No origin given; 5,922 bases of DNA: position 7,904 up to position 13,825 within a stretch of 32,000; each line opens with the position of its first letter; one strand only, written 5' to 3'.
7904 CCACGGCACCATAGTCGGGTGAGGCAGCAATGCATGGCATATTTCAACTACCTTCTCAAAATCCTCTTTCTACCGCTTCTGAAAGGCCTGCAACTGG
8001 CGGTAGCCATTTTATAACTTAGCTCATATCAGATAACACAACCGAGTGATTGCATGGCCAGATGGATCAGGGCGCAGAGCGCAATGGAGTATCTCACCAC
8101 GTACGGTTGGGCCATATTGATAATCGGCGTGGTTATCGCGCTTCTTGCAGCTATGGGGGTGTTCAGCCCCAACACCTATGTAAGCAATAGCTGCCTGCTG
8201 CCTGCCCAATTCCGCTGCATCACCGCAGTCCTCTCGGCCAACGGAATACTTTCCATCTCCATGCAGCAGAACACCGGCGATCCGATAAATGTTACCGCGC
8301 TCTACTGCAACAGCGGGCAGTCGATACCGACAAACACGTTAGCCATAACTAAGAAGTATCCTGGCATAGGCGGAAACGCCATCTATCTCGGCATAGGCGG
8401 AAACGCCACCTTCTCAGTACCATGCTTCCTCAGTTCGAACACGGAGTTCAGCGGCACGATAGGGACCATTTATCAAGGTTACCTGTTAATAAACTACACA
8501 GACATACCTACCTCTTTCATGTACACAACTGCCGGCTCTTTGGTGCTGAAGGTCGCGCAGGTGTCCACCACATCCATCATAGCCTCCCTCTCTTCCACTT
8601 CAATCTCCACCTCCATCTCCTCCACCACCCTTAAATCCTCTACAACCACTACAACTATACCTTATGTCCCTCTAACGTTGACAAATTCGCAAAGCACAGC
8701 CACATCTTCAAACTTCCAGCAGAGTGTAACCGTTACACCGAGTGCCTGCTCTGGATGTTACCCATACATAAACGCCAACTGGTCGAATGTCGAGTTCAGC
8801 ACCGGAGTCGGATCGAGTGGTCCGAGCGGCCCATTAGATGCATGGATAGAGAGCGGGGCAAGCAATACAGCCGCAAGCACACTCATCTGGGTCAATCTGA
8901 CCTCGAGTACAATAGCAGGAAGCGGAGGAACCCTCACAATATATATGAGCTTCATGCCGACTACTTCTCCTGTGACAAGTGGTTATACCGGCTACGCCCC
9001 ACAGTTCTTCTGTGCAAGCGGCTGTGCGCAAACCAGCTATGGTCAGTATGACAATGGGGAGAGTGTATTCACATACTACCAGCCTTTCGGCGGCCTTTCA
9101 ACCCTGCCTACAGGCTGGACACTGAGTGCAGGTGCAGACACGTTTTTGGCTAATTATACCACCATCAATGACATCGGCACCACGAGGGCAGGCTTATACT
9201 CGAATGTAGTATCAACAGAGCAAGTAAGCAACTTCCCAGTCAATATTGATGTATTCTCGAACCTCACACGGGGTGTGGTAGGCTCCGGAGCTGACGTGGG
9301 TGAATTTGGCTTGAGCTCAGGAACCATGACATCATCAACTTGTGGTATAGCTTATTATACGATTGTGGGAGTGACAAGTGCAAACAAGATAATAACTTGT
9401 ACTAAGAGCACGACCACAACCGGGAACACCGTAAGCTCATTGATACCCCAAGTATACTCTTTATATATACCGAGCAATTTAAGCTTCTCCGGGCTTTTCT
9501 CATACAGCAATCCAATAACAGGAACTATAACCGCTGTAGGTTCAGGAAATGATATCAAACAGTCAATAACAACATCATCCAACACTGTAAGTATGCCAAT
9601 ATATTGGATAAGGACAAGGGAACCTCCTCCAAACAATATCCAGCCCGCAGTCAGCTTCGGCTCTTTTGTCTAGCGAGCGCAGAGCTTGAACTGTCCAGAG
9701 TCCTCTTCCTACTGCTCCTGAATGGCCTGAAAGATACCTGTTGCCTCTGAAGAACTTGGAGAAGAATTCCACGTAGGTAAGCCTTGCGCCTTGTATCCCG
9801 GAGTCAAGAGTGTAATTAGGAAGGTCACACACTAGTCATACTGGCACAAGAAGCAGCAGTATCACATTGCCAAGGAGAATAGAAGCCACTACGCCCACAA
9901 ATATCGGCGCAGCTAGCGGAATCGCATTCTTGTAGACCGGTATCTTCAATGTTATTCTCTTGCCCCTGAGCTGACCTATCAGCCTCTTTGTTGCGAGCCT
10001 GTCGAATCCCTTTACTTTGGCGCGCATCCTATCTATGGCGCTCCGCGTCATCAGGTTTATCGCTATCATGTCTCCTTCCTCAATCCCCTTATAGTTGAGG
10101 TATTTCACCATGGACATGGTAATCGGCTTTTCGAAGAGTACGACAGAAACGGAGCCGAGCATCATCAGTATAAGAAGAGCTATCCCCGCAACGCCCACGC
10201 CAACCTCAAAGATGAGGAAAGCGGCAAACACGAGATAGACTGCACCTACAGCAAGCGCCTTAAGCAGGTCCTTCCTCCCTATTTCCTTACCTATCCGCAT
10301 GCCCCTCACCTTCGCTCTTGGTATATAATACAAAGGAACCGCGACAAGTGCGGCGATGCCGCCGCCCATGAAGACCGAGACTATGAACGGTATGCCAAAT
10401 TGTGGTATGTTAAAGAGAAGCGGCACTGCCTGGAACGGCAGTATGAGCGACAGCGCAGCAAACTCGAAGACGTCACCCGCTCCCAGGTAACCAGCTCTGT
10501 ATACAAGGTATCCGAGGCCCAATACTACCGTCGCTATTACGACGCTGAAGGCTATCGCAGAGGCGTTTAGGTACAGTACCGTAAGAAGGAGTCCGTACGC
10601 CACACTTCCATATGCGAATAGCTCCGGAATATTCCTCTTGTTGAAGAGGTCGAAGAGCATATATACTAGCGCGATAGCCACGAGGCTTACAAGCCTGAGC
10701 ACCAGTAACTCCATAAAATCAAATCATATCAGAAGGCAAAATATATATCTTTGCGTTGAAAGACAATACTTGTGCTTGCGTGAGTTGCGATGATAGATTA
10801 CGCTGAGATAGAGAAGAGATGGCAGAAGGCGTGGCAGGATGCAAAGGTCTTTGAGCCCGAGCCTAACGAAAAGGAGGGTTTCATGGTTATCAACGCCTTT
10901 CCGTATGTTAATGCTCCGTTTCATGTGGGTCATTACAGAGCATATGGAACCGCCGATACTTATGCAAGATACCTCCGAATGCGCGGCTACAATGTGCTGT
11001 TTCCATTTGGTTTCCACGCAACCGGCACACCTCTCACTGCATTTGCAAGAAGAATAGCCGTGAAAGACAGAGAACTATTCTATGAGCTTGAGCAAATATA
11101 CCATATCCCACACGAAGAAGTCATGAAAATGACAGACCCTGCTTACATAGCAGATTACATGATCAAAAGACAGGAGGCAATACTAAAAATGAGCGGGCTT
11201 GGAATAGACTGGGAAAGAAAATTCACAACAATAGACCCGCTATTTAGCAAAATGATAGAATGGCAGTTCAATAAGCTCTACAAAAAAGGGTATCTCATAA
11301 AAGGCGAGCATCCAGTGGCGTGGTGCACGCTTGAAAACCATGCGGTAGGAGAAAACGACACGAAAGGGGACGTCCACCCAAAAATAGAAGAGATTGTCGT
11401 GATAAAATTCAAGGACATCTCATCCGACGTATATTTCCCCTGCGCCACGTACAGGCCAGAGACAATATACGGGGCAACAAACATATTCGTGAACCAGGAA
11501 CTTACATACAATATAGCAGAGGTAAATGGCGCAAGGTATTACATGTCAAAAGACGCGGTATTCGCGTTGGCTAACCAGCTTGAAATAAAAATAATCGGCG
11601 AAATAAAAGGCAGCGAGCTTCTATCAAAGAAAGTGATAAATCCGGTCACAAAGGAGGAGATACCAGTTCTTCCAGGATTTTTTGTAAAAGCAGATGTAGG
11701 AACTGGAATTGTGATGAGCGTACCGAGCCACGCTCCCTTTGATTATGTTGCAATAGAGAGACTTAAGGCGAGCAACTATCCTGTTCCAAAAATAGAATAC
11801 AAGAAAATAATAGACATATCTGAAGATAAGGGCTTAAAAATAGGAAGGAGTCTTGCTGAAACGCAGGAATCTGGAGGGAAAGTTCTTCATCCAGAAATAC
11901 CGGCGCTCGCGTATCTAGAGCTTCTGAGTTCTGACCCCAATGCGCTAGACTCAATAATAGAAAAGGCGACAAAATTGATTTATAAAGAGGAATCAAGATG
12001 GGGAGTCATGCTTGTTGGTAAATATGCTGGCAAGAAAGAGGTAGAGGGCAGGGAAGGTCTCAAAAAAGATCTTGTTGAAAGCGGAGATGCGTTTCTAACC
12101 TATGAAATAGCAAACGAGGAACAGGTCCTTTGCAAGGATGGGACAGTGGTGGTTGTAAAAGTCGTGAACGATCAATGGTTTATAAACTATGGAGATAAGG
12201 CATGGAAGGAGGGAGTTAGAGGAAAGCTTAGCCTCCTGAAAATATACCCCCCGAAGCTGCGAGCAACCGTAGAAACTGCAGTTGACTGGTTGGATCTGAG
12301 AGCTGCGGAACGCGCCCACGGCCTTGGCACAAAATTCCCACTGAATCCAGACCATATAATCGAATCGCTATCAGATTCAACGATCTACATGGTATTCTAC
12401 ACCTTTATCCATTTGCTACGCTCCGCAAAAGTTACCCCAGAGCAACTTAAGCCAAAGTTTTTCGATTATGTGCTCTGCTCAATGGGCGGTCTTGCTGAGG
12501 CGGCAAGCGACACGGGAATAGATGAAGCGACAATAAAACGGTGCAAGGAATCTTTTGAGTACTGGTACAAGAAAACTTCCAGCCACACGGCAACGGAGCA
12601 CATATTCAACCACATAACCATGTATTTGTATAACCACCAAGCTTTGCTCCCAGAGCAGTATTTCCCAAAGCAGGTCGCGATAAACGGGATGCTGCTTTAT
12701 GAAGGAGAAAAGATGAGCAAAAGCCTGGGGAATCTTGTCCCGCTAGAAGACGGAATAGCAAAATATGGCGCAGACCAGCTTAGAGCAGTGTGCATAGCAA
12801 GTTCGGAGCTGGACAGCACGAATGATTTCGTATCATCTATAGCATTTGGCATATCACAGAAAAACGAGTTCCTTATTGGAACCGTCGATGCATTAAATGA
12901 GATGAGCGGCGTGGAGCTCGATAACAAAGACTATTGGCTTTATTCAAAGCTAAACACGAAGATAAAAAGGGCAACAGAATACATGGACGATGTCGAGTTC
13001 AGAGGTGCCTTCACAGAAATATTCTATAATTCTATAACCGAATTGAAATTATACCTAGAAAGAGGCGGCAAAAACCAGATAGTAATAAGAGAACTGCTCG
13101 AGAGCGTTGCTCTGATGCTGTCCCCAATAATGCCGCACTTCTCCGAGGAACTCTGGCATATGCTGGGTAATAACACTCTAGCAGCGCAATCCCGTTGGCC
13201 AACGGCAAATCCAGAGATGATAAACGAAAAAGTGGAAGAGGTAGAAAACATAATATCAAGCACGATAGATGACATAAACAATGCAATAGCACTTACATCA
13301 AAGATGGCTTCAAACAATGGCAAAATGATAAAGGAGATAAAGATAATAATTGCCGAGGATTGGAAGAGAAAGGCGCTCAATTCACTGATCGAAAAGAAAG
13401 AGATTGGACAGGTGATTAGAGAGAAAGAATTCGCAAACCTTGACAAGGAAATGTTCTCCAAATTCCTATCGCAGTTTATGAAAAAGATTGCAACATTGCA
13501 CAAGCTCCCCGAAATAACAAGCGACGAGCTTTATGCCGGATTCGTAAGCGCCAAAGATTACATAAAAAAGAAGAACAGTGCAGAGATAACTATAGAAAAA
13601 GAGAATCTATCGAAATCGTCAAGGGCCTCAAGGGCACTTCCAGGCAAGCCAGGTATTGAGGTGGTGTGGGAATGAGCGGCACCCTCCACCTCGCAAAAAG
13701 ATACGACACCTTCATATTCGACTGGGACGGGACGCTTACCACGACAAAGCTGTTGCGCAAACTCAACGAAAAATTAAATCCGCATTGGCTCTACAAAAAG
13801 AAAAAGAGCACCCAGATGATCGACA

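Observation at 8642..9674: Mosaic paralogues: a diverged ~500-bp segment bracketed by perfectly identical blocks (cassette-like architecture)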

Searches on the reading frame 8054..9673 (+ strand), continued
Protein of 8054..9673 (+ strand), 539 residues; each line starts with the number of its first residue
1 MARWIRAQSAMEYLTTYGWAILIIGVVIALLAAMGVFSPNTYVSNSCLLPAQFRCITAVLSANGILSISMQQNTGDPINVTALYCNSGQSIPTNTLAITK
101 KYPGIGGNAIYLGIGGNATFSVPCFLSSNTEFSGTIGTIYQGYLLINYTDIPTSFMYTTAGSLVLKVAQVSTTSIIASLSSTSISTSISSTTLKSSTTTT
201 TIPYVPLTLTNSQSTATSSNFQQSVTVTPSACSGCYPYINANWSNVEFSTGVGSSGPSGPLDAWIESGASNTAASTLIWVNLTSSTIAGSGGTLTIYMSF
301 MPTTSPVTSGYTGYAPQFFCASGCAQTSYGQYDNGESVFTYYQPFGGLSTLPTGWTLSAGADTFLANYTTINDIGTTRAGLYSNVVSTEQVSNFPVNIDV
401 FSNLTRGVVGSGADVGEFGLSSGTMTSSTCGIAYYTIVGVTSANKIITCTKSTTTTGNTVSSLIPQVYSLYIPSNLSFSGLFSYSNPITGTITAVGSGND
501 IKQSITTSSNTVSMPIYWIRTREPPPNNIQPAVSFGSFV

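Call 55: find_encoding_contigs(protein=P0029, flank=10000, max_places=4)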
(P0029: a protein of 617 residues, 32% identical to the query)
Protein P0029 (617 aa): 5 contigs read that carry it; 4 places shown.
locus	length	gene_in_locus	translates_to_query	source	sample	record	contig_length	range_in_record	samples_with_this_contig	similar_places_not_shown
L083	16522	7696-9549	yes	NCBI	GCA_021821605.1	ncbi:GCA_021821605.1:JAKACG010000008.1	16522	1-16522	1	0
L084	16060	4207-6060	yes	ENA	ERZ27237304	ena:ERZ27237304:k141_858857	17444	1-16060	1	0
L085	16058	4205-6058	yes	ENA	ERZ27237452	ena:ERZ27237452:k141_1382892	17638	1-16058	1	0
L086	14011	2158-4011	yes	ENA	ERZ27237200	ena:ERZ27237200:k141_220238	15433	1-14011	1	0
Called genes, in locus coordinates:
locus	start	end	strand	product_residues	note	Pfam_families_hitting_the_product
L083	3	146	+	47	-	?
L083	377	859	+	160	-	-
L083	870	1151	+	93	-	PF00935:Ribosomal_L44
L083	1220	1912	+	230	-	PF00575:S1 (weak), PF07541:EIF_2_alpha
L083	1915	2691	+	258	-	PF09754:PAC2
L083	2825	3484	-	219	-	PF01940:DUF92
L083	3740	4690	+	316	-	PF14520:HHH_5, PF00154:RecA_N, PF08423:Rad51, PF13481:AAA_25, PF06745:ATPase (faint)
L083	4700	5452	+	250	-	PF00590:TP_methylase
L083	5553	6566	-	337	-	PF03706:LPG_synthase_TM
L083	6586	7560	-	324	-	PF04055:Radical_SAM, PF08608:Wyosine_form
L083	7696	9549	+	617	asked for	PF02369:Big_1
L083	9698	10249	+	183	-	-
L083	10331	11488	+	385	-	PF02778:tRNA_int_endo_N (faint), PF01974:tRNA_int_endo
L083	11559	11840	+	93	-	PF05239:PRC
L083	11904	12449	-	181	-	PF22769:DCD, PF00692:dUTPase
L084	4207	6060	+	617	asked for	PF02369:Big_1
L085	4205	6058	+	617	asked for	PF02369:Big_1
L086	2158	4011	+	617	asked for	PF02369:Big_1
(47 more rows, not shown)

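Call 56: find_encoding_contigs(protein=P0035, flank=10000, max_places=3)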
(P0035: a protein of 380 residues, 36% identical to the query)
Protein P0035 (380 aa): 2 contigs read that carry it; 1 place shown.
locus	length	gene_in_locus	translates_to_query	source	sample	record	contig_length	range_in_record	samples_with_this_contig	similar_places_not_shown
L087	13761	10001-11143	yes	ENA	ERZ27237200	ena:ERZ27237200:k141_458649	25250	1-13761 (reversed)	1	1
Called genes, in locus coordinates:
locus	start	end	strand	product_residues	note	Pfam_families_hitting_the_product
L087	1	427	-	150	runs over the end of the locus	PF08327:AHSA1 (weak)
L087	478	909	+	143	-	-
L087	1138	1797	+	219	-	PF01209:Ubie_methyltran, PF05148:Methyltransf_8, PF05175:MTS, PF07021:MetW, PF08003:Methyltransf_9, PF13489:Methyltransf_23, PF13847:Methyltransf_31, PF08241:Methyltransf_11, +4 more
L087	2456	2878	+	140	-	PF08327:AHSA1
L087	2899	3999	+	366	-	PF01008:IF-2B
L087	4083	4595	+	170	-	PF00254:FKBP_C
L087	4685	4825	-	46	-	PF18930:DUF5679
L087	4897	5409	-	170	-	PF00293:NUDIX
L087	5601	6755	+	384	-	PF03600:CitMHS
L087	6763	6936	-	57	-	PF09360:zf-CDGSH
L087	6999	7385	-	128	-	PF07843:DUF1634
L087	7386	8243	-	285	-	PF01925:TauE, PF07690:MFS_1 (weak)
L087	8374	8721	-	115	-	PF03551:PadR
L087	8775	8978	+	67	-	-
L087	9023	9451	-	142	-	PF01467:CTP_transf_like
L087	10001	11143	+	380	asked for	-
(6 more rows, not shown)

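Call 57: find_encoding_contigs(protein=P0027, flank=10000, max_places=3)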
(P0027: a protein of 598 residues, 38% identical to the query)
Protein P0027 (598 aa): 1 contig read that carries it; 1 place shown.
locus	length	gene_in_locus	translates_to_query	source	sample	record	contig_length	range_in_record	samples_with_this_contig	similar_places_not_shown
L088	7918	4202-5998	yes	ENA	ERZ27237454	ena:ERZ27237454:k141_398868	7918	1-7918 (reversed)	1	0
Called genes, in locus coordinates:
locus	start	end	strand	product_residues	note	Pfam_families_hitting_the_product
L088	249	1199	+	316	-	PF14520:HHH_5, PF00154:RecA_N, PF08423:Rad51, PF13481:AAA_25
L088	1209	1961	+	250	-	PF00590:TP_methylase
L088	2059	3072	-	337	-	PF03706:LPG_synthase_TM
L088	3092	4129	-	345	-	PF04055:Radical_SAM, PF08608:Wyosine_form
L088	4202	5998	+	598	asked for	PF02369:Big_1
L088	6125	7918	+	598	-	?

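Call 60: find_encoding_contigs(protein=P0030, flank=5000, max_places=3)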
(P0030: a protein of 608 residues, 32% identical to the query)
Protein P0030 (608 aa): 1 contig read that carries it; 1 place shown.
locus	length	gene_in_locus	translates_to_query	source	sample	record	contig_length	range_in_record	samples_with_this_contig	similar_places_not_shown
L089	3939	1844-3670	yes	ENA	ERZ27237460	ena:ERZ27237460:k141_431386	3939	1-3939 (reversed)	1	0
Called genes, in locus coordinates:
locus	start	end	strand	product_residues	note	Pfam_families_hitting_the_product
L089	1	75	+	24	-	?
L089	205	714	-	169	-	PF03706:LPG_synthase_TM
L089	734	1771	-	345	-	PF04055:Radical_SAM, PF08608:Wyosine_form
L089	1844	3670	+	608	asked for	PF02369:Big_1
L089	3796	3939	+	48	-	?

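Call 61: find_encoding_contigs(protein=P0032, flank=5000, max_places=3)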
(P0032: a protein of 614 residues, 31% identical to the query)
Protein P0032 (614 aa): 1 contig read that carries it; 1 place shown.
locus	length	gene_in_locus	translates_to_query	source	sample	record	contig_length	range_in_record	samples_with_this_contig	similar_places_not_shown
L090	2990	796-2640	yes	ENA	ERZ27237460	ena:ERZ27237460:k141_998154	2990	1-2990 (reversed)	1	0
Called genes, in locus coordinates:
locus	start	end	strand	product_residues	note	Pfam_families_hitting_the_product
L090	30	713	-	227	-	PF04055:Radical_SAM (weak)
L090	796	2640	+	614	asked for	PF02369:Big_1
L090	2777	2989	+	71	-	?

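Call 62: find_encoding_contigs(protein=P0042, flank=5000, max_places=3)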
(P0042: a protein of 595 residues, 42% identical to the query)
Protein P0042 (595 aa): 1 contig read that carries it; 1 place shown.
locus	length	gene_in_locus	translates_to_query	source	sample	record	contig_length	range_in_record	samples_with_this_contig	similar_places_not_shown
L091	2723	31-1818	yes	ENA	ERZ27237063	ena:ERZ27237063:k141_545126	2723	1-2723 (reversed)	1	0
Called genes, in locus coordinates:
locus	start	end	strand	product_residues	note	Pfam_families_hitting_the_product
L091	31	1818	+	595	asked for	PF02369:Big_1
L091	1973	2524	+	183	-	-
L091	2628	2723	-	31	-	?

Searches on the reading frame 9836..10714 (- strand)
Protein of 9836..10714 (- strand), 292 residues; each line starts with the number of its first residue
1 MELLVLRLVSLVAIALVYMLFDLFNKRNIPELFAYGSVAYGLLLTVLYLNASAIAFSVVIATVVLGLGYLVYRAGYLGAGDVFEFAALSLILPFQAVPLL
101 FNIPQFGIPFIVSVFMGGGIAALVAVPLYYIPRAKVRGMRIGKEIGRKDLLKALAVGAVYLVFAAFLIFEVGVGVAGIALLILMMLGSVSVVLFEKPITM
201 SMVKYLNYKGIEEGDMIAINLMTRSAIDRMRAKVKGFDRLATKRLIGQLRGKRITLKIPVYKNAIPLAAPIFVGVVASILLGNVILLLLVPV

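Call 8: search_protein_families(library=pfam, proteins=[window:9836-10714:-], max_evalue=0.01)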
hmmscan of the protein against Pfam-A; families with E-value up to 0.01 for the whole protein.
window:9836-10714:- (292 aa): 1 family
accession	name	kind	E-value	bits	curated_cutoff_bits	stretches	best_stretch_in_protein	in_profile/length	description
PF01478.23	Peptidase_A24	-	3.3e-06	27.9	26.5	1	11-103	3-94/104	Type IV leader peptidase family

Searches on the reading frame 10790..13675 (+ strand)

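Call 33: search_protein_families(library=pfam, proteins=[window:10790-13675:+], max_evalue=0.001)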
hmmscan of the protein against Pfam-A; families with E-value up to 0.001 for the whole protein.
window:10790-13675:+ (961 aa): 5 families
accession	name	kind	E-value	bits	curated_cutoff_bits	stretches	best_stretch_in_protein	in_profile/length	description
PF00133.28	tRNA-synt_1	-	1e-30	107.3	22.7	2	11-283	2-185/414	tRNA synthetases class I (I, L, M and V)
PF08264.19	Anticodon_1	-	4.2e-22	79.1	25.1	1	714-833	1-136/148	Anticodon-binding domain of tRNA ligase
PF09334.17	tRNA-synt_1g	-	8.4e-22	77.9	20.1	2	32-105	2-75/391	tRNA synthetases class I (M)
PF01406.26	tRNA-synt_1e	-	2.5e-09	37.4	27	1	624-669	236-281/301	tRNA synthetases class I (C) catalytic domain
PF13603.12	tRNA-synt_1_2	-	1.5e-08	34.8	25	1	207-320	14-127/185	Leucyl-tRNA synthetase, editing domain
